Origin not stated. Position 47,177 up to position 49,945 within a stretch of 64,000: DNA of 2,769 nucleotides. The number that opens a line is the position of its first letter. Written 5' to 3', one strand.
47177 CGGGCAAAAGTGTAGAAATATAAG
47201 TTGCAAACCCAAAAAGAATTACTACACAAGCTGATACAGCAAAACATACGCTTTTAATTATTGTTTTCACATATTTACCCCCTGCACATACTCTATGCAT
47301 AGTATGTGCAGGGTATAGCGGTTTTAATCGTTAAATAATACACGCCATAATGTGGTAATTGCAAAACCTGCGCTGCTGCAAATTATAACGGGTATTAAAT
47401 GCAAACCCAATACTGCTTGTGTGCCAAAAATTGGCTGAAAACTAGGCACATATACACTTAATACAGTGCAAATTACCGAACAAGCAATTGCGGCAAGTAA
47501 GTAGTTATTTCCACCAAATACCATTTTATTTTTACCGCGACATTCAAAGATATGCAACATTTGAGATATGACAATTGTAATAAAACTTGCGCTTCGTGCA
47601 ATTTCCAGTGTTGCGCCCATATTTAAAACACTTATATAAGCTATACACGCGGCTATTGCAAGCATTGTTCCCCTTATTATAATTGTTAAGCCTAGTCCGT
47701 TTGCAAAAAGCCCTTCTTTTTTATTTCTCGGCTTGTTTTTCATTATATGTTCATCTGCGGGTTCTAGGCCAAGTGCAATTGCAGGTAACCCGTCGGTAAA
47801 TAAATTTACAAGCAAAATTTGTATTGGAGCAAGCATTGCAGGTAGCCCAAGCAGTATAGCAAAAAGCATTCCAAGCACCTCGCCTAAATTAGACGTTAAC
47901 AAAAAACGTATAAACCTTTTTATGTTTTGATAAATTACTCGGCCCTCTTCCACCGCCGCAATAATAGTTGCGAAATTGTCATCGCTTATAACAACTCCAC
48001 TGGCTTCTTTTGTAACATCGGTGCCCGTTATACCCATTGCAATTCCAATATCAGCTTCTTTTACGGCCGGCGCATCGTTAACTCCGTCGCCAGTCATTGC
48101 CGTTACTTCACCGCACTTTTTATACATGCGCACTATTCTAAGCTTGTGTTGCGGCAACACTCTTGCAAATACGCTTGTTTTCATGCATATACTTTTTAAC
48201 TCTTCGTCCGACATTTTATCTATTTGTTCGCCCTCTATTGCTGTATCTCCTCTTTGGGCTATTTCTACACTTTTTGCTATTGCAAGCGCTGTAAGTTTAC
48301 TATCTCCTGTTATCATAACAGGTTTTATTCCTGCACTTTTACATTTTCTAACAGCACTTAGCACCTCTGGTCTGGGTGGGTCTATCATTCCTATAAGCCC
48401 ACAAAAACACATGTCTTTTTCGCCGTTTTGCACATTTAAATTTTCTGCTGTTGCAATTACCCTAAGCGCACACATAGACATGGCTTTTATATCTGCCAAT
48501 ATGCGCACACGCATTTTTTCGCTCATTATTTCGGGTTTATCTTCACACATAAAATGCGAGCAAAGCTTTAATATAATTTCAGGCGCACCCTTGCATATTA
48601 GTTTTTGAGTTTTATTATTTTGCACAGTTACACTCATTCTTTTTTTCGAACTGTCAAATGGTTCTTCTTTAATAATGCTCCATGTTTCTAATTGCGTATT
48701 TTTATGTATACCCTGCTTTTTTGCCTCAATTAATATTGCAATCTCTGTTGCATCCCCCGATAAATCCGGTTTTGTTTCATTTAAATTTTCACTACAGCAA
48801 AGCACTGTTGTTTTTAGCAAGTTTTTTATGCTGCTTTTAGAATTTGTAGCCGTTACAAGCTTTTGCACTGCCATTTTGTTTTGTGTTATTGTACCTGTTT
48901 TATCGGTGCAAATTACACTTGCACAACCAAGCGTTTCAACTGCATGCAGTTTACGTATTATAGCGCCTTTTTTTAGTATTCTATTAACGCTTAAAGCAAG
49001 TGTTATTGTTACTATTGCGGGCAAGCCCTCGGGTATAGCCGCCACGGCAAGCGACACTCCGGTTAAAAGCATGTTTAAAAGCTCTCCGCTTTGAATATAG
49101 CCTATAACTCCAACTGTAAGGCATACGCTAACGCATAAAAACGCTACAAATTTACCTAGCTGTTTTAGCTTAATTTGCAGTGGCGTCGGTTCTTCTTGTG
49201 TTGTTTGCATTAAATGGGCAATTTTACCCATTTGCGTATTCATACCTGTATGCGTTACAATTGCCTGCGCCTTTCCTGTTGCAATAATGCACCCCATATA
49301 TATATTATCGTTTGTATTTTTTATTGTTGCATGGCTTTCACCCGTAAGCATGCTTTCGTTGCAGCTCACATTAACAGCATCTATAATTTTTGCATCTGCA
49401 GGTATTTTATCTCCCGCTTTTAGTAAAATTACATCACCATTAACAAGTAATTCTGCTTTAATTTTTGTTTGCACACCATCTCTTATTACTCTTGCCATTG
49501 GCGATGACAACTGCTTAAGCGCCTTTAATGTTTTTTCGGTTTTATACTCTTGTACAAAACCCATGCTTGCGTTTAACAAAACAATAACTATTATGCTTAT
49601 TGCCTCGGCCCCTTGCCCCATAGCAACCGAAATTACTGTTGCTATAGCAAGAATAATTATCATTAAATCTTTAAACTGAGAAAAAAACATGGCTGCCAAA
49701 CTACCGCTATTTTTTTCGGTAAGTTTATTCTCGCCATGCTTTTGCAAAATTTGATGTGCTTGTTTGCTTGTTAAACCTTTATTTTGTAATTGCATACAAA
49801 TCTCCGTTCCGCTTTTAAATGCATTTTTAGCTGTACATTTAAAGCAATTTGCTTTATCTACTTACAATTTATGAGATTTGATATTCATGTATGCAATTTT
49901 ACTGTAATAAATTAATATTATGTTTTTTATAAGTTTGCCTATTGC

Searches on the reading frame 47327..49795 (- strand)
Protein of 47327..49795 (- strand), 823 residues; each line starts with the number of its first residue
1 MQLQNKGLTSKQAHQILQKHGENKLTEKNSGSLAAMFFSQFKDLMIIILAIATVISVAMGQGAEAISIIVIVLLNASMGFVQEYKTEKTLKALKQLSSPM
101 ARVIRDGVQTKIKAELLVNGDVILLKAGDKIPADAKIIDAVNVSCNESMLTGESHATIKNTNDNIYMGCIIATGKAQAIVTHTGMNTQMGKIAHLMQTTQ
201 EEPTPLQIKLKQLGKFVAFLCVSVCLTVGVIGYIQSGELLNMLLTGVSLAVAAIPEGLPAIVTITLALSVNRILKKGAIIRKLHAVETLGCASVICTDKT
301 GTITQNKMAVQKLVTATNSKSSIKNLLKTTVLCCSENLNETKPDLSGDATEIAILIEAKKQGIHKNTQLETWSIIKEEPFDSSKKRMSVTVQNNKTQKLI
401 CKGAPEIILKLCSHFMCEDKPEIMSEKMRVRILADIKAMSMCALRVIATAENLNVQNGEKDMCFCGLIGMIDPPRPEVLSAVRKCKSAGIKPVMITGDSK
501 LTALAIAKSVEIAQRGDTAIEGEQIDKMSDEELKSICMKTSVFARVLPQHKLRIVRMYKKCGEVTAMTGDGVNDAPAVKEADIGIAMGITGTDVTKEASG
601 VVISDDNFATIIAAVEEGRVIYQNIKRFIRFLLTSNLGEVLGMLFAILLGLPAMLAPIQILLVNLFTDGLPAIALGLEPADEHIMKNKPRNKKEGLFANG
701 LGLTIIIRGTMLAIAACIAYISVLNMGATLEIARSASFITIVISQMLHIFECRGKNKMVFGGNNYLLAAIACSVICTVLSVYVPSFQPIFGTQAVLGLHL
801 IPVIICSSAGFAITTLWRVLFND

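Call 73: search_protein_families(library=ncbifam, proteins=[window:47327-49795:-], max_evalue=1e-20)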
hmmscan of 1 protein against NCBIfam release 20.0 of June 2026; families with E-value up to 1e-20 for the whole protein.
window:47327-49795:- (823 aa): 19 families
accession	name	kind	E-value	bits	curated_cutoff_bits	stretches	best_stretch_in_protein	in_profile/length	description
TIGR01522.1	ATPase-IIA2_Ca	equivalog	1.6e-204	681.3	798.3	1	5-814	21-843/854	calcium-transporting P-type ATPase, PMR1-type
TIGR01116.1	ATPase-IIA1_Ca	equivalog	4.2e-170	567.6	703.4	1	39-794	3-771/799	calcium-translocating P-type ATPase, SERCA-type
TIGR01517.1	ATPase-IIB_Ca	equivalog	3.4e-147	492.1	507.05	1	4-782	52-843/882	calcium-translocating P-type ATPase, PMCA-type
TIGR01523.1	ATPase-IID_K-Na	equivalog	1.9e-136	456.1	645.05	2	323-724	430-858/997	potassium/sodium efflux P-type ATPase, fungal-type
TIGR01647.1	ATPase-IIIA_H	equivalog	1.8e-134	449.7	615.5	1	7-782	1-755/755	plasma-membrane proton-efflux P-type ATPase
TIGR01106.1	ATPase-IIC_X-K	subfamily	2.5e-122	409.6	946.1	2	5-521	34-616/997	Na,H/K antiporter P-type ATPase subunit alpha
TIGR01524.1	ATPase-IIIB_Mg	equivalog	9.2e-112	374.5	610.75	1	4-789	30-825/867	magnesium-translocating P-type ATPase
TIGR01494.1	ATPase_P-type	subfamily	3.9e-97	325.7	62.3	2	68-321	2-240/478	HAD-IC family P-type ATPase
NF011702.0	PRK15122.1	subfamily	5.6e-96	322.4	975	1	161-801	243-873/907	magnesium-translocating P-type ATPase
TIGR01525.1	ATPase-IB_hvy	subfamily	1.9e-74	251.5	346.25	2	47-512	3-426/560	heavy metal translocating P-type ATPase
TIGR01657.1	P-ATPase-V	hypoth_equivalog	3.7e-66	223.4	618.25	1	173-521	329-706/1055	ATP13A2 family polyamine export P-type ATPase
TIGR01512.1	ATPase-IB2_Cd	subfamily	2.2e-58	198.2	313.5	1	47-316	3-258/494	cadmium family heavy metal-translocating P-type ATPase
TIGR01511.1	ATPase-IB1_Cu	subfamily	4.6e-53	180.9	397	1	50-321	29-290/542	copper-translocating P-type ATPase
NF008262.1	PRK11033.1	equivalog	5.9e-45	154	1005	1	48-322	181-455/731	zinc/cadmium/mercury/lead-transporting ATPase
TIGR01497.1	kdpB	equivalog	1.2e-37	129.3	527.9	1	23-511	22-484/675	potassium-transporting ATPase subunit KdpB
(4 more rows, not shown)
